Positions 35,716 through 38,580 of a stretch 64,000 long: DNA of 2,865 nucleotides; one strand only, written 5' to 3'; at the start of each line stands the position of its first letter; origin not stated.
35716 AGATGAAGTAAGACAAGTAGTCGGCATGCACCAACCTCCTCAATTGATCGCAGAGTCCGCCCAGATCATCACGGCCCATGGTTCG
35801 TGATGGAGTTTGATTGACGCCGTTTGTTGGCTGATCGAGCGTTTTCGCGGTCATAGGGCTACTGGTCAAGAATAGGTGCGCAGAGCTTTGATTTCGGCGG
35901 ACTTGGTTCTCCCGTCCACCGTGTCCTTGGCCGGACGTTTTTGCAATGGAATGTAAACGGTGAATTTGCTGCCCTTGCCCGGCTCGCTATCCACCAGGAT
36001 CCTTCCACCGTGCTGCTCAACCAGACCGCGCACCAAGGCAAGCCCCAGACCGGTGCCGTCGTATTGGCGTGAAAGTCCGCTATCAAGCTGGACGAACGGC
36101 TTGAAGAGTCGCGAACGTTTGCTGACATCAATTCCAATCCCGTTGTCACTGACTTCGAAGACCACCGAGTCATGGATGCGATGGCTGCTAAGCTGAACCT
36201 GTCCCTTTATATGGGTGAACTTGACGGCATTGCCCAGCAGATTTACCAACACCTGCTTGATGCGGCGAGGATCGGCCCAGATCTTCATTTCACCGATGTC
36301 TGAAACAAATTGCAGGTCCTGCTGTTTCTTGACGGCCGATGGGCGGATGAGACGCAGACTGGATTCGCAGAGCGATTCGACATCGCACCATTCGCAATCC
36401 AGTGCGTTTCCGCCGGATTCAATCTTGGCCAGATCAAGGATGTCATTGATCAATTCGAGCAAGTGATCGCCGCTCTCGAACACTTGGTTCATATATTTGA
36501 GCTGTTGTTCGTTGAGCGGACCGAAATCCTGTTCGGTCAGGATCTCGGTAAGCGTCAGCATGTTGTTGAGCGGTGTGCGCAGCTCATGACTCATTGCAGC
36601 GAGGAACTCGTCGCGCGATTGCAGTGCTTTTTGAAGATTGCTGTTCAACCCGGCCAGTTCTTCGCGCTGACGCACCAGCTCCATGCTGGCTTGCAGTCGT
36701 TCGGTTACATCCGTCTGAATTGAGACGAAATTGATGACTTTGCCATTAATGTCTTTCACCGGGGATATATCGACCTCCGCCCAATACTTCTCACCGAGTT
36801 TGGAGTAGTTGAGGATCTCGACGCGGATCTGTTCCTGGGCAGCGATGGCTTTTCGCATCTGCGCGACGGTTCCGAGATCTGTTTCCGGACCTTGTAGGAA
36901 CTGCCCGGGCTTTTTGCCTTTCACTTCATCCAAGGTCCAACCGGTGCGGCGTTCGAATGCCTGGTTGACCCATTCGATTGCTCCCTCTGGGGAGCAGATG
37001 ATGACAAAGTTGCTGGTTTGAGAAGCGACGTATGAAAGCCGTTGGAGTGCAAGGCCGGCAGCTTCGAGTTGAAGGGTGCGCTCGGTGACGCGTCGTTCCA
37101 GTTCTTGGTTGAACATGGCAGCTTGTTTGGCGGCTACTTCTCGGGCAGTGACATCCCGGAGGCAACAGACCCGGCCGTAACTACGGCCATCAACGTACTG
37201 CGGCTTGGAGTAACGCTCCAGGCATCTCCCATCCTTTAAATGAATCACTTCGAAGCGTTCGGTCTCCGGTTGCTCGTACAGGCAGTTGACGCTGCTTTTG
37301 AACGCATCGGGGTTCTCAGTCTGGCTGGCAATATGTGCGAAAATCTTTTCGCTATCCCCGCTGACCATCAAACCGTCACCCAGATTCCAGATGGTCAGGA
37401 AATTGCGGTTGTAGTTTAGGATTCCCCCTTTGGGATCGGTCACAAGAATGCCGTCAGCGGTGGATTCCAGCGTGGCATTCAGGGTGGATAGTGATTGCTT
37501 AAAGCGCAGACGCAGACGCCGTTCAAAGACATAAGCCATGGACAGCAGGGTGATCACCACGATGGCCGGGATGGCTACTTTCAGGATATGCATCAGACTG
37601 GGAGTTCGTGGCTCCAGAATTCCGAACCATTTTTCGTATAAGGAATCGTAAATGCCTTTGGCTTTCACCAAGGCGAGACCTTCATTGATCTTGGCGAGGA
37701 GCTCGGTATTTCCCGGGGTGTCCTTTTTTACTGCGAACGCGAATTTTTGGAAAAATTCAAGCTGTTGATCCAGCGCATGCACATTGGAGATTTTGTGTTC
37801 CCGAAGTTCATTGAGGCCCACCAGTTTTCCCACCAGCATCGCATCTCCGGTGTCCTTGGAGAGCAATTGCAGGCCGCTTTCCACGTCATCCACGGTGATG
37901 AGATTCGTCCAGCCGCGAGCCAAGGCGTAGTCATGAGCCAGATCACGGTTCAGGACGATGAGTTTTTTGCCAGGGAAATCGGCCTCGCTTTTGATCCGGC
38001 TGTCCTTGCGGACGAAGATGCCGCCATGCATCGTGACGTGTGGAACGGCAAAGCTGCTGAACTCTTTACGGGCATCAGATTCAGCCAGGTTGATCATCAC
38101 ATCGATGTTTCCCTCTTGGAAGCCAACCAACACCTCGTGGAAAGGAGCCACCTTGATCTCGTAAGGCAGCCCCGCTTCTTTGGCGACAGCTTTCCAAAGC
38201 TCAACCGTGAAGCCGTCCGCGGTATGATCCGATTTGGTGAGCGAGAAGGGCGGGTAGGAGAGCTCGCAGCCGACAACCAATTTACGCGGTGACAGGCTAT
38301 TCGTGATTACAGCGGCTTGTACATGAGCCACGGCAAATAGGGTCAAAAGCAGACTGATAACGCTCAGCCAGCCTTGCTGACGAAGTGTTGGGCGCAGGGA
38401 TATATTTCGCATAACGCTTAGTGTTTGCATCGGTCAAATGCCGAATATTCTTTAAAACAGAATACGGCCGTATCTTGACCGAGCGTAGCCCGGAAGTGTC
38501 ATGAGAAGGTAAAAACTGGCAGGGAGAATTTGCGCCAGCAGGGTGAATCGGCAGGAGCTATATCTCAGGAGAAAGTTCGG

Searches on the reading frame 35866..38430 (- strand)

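Call 99: search_protein_families(library=pfam, proteins=[window:35866-38430:-], max_evalue=0.00001)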
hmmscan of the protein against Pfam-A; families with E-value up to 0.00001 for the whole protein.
window:35866-38430:- (854 aa): 8 families
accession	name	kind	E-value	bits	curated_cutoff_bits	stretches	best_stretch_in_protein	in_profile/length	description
PF02518.31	HATPase_c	-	1.4e-29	103.2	26.4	1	720-830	2-110/111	Histidine kinase-, DNA gyrase B-, and HSP90-like ATPase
PF00497.25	SBP_bac_3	-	9.9e-28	97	26.4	1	51-270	1-131/132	Bacterial extracellular solute-binding proteins, family 3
PF13426.13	PAS_9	-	2.1e-21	76.5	27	1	475-577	3-103/103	PAS domain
PF00512.31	HisKA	-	2.3e-20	72.8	26.9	1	606-673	2-66/66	His Kinase A (phospho-acceptor) domain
PF08448.16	PAS_4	-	7.3e-15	55.6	23.1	1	471-578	3-108/110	PAS fold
PF00989.32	PAS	-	1.9e-13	50.8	22.6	1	471-575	9-113/113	PAS fold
PF13188.13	PAS_8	-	1.1e-07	31.9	21.8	0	471-517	9-52/65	PAS domain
PF08447.18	PAS_3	-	5.8e-06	26.9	25.6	0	488-571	4-88/89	PAS fold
